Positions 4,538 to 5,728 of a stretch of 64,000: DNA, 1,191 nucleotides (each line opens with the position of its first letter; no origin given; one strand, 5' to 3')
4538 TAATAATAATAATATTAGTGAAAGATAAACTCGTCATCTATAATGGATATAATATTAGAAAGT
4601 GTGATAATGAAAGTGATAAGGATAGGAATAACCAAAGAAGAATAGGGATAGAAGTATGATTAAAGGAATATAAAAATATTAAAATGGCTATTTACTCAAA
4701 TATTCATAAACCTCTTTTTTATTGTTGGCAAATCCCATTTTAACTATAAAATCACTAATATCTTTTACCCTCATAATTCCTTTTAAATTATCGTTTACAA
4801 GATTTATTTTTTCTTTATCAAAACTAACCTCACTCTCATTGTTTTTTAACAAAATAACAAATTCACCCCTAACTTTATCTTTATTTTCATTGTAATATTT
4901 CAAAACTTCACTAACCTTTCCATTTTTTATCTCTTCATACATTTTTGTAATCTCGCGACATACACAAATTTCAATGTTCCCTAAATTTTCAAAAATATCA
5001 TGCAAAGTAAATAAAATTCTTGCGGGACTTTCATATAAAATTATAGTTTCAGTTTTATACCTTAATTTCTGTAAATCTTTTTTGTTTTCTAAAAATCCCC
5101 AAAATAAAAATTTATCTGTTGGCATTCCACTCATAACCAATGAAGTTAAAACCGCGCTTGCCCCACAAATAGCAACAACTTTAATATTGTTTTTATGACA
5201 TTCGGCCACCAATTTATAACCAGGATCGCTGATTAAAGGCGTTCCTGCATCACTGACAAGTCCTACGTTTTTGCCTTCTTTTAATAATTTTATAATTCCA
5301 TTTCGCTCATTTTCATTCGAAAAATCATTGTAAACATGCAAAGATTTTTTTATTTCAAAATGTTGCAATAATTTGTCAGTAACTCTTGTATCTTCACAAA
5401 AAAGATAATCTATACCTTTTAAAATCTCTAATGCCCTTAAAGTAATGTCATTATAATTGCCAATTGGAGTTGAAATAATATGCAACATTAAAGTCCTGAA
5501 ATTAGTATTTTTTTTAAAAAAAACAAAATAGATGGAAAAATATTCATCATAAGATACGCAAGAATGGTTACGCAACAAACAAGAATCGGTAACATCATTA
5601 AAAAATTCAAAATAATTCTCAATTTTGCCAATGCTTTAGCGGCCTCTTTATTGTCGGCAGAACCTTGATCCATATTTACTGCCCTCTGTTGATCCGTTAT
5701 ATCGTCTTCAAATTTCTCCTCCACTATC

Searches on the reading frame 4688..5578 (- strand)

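Call 56: search_protein_families(library=pfam, max_evalue=0.00001, proteins=[window:4688-5578:-])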
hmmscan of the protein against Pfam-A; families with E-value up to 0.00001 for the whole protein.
window:4688-5578:- (296 aa): 1 family
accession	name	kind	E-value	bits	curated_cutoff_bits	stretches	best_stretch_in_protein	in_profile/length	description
PF00590.25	TP_methylase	-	5.6e-25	89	27.8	1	31-225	1-211/212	Tetrapyrrole (Corrin/Porphyrin) Methylases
